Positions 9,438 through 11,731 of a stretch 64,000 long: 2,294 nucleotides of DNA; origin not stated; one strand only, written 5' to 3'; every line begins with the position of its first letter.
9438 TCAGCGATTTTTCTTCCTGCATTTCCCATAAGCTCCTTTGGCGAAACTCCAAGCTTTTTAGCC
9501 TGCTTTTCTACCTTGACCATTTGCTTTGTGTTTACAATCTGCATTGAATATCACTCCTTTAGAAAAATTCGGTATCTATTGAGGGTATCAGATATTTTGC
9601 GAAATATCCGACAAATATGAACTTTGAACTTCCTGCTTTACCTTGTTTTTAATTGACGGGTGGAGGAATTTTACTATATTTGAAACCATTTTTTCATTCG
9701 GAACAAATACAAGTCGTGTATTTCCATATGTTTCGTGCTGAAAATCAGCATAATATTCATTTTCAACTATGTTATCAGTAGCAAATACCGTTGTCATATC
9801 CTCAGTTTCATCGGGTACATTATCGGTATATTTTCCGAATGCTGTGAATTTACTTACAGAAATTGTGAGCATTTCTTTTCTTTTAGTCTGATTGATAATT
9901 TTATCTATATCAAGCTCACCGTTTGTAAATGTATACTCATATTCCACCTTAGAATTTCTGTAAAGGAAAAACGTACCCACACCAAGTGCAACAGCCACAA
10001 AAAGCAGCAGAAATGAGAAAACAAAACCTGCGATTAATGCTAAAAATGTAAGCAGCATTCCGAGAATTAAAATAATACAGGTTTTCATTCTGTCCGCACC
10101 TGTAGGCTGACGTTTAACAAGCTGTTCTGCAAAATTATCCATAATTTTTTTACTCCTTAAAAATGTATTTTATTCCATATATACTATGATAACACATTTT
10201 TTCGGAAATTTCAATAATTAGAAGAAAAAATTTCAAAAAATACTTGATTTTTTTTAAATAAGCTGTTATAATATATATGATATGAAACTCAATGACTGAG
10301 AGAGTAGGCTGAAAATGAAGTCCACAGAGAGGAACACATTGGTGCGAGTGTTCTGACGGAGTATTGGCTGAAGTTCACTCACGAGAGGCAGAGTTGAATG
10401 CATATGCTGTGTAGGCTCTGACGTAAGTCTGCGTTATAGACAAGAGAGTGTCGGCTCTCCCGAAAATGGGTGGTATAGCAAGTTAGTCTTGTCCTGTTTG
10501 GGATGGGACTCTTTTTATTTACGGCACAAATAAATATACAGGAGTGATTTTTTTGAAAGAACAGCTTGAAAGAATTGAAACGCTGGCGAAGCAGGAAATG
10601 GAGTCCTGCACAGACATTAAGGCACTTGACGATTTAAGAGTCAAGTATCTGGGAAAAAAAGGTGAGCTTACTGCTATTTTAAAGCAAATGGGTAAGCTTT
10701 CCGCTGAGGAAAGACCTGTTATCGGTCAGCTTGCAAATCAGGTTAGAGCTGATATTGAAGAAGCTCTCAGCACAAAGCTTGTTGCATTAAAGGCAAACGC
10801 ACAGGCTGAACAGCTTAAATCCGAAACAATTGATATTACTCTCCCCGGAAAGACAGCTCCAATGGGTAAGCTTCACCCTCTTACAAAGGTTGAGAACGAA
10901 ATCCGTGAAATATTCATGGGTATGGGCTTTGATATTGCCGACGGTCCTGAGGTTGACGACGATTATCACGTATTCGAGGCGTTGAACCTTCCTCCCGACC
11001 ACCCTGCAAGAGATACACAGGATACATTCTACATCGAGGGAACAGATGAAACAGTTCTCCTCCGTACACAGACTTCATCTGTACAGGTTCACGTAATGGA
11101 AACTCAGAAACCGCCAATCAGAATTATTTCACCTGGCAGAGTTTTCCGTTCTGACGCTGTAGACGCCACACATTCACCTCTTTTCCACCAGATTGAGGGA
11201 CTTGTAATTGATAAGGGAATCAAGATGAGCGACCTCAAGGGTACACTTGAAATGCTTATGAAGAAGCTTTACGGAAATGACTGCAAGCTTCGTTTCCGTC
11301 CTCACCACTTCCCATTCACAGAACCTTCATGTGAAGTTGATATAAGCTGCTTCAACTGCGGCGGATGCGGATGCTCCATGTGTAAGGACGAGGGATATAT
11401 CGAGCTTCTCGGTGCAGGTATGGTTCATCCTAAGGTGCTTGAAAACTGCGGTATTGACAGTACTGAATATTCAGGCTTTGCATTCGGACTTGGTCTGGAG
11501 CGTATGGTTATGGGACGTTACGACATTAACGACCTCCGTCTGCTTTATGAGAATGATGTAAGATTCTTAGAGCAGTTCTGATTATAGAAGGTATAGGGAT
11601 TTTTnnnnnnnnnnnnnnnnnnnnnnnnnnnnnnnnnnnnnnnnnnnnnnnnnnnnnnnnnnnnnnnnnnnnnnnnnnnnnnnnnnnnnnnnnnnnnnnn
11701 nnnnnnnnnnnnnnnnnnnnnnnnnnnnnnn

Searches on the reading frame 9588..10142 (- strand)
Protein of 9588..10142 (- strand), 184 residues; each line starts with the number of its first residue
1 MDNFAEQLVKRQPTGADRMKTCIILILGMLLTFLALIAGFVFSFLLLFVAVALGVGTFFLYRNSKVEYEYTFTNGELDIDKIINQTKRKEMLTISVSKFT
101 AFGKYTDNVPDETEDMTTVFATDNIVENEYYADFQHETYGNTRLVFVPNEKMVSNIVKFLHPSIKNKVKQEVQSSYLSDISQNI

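Call 77: search_protein_families(library=pfam, proteins=[window:9588-10142:-], max_evalue=0.01)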
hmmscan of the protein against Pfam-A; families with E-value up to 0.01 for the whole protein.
window:9588-10142:- (184 aa): 1 family
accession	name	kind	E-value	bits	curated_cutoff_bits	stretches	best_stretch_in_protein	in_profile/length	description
PF19601.4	DUF6106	-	5.3e-09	36.7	25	1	2-113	6-114/173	Family of unknown function (DUF6106)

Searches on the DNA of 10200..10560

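Call 67: search_rna_families(source=window, start=10200, end=10560, threshold=gathering, show_alignments=1)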
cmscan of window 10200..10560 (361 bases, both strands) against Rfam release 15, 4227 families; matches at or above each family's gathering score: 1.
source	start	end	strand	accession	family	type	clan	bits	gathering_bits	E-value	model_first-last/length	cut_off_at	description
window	10283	10499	+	RF00230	T-box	Cis-reg; leader;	-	104.9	93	2.4e-24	1-219/219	no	T-box leader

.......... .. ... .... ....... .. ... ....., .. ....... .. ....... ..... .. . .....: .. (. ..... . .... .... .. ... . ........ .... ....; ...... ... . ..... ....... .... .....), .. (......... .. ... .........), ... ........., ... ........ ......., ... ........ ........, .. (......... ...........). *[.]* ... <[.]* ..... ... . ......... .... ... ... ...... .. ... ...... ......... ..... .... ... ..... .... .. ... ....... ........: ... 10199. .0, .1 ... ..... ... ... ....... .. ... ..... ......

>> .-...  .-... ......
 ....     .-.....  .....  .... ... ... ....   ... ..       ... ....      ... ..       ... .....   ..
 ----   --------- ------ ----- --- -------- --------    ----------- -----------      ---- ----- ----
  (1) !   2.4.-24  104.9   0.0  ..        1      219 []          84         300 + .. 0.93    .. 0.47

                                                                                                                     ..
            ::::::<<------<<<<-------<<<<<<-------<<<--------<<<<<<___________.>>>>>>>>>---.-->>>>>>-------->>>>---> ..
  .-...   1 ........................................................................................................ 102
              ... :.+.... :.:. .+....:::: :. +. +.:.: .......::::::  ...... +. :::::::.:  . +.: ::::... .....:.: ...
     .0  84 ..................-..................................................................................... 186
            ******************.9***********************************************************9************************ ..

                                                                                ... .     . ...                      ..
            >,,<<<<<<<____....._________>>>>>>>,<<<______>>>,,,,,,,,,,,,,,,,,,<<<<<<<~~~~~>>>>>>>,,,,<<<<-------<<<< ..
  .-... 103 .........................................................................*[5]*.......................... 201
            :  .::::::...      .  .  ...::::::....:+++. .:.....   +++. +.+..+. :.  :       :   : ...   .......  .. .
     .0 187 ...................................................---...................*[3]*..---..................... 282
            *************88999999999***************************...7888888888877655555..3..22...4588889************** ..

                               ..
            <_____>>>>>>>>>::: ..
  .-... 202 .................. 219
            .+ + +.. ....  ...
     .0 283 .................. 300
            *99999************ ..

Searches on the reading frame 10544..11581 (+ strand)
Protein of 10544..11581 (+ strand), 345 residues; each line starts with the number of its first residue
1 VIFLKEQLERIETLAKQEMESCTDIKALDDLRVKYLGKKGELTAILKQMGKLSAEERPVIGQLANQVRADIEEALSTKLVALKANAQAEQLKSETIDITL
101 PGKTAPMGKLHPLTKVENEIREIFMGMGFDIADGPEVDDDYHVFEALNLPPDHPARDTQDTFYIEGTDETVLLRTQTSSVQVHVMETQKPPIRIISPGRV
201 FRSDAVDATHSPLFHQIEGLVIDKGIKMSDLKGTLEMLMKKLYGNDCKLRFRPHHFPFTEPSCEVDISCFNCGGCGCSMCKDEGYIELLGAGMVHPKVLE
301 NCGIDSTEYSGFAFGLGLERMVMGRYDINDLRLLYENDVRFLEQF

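Call 3: search_protein_families(library=pfam, proteins=[window:10544-11581:+], max_evalue=0.1)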
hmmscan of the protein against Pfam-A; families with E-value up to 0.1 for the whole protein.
window:10544-11581:+ (345 aa): 3 families
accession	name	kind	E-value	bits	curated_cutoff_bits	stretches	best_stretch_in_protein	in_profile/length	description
PF01409.25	tRNA-synt_2d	-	2.1e-103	345.5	19.8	1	95-345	1-246/246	tRNA synthetases class II core domain (F)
PF02912.23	Phe_tRNA-synt_N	-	4.3e-26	91.1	22.3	1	24-91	2-69/69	Aminoacyl tRNA synthetase class II, N-terminal domain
PF17759.6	tRNA_synthFbeta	-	0.00055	19.9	22.4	0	226-306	141-205/214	Phenylalanyl tRNA synthetase beta chain CLM domain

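Call 10: find_related_loci(query=window:10544-11581:+, collection=genome_contigs, flank=6000)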
Query window:10544-11581:+ (345 aa) in genome_contigs; peptide patterns used: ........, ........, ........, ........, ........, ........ (x = any residue, [..] = any of these).
391 stretches matched a pattern; 303 encode a relative of the query (tblastn E <= 1e-3); the best 80 are kept; 80 distinct loci.
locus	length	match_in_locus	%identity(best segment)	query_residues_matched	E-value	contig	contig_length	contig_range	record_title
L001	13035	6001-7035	99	1-345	0e+0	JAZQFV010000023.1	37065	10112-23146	MAG: Ruminococcus sp. isolate T1900044632_TS20190098.MAGScoT_cleanbin_000010 SGB_1065_k141_164735, whole genome shotgun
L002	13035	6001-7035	97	1-345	0e+0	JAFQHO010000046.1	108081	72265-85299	MAG: Ruminococcus sp. isolate RGIG1826 Goat_Cecum-5__c356541, whole genome shotgun sequence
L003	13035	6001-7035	97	1-345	0e+0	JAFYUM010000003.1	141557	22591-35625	MAG: Ruminococcus sp. isolate RGIG7433 Water_buffalos_Colon-1__c39480, whole genome shotgun sequence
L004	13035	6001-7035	96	1-345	0e+0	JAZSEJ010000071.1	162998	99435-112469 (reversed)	MAG: Ruminococcus sp. isolate T1900044591_TS20190057.MAGScoT_cleanbin_000004 SGB_632_k141_797557, whole genome shotgun s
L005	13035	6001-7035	96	1-345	0e+0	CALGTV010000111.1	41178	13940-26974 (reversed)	MAG TPA_asm: uncultured Ruminococcus sp. isolate SRR6425804_bin.29_CONCOCT_v1.1_MAG genome assembly, contig: ERZ1767513.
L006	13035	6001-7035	96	1-345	0e+0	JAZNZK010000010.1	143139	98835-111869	MAG: Ruminococcus sp. isolate T1900044768_TS20190234.MAGScoT_cleanbin_000003 SGB_2434_k141_1796477, whole genome shotgun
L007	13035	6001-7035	95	1-345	0e+0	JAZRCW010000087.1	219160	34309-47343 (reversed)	MAG: Ruminococcus sp. isolate T1900045510_YK20190204.MAGScoT_cleanbin_000002 SGB_7552_k141_1659724, whole genome shotgun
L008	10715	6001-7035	96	1-345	0e+0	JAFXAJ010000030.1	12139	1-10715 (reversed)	MAG: Ruminococcus sp. isolate RGIG6235 Sheep_Rectum-2__c230649, whole genome shotgun sequence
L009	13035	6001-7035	92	1-345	0e+0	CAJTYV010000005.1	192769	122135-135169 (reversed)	MAG TPA_asm: uncultured Ruminococcus sp. isolate MGBC117665 genome assembly, contig: MGBC117665.5, whole genome shotgun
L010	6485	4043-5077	92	1-345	0e+0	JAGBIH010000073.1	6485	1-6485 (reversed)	MAG: Ruminococcus sp. isolate RGIG9144 Water_deer_Rectum.Co__c1046295, whole genome shotgun sequence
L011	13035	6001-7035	92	1-345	0e+0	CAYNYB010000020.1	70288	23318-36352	MAG TPA_asm: uncultured Alistipes sp. isolate SRP199465_co2_417 genome assembly, contig: NODE_644_length_70288_cov_53.44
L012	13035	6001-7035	92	1-345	0e+0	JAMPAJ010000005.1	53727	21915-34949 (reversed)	MAG: Alistipes sp. isolate NALB_7813_19 Scaffold_#5__SCF_005___53727_bp, whole genome shotgun sequence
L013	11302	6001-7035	92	1-345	0e+0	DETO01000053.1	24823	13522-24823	MAG TPA_asm: Ruminococcus sp. UBA3286 UBA3286_contig_18010, whole genome shotgun sequence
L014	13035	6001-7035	91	1-345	0e+0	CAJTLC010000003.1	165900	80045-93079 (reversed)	MAG TPA_asm: uncultured Ruminococcus sp. isolate MGBC100158 genome assembly, contig: MGBC100158.3, whole genome shotgun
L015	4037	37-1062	92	4-345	0e+0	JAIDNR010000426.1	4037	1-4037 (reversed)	MAG: Ruminococcus sp. isolate SC0345_S12_1 SC0345_S12_1_contig_426, whole genome shotgun sequence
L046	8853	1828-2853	90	4-345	0e+0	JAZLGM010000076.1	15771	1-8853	MAG: Ruminococcus sp. isolate T1900044997_TA20190059.MAGScoT_cleanbin_000012 SGB_4253_k141_1439675, whole genome shotgun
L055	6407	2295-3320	91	4-345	0e+0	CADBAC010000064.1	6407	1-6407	MAG: Ruminococcus flavefaciens isolate RUG13777 genome assembly, contig: RUG13777_asm_64, whole genome shotgun sequence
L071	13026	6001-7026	89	4-345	0e+0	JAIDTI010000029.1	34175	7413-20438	MAG: Ruminococcus sp. isolate SC0367_S14_1 SC0367_S14_1_contig_29, whole genome shotgun sequence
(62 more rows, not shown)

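Call 77: search_protein_families(library=pfam, proteins=[L046:3014-3967:+, L011:7035-7619:+, L013:7038-7628:+, L010:5083-5706:+, L009:7057-7449:+, L015:1078-1473:+, L055:3351-3881:+, L071:7048-7494:+], max_evalue=0.01)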
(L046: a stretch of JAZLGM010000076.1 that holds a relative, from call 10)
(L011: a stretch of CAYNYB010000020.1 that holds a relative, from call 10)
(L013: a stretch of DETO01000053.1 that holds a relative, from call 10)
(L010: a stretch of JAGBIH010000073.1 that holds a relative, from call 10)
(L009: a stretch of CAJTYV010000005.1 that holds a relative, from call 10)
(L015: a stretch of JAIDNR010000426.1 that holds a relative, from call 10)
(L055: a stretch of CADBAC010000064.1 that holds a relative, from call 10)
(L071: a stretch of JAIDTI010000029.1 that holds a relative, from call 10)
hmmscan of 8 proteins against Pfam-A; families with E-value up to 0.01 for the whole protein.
L046:3014-3967:+ (317 aa): 1 family
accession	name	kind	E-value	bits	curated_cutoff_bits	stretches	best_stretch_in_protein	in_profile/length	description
PF08239.17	SH3_3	-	4.2e-07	30.5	27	1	91-137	5-53/54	Bacterial SH3 domain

L011:7035-7619:+ (194 aa): 0 families

L013:7038-7628:+ (196 aa): 2 families
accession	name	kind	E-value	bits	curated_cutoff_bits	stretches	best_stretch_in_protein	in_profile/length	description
PF00689.26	Cation_ATPase_C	-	0.0047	17.2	27.3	1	9-79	38-112/175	Cation transporting ATPase, C-terminus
PF20990.2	DUF2207_C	-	0.0047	17.1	33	1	19-93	136-216/247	Predicted membrane protein (DUF2207) C-terminal domain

L010:5083-5706:+ (207 aa): 0 families

L009:7057-7449:+ (130 aa): 0 families

L015:1078-1473:+ (131 aa): 1 family
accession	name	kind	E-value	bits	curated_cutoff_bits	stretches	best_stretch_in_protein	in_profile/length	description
PF00118.29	Cpn60_TCP1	-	0.0021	17.3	34.3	1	41-114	215-284/490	TCP-1/cpn60 chaperonin family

L055:3351-3881:+ (176 aa): 0 families

L071:7048-7494:+ (148 aa): 0 families
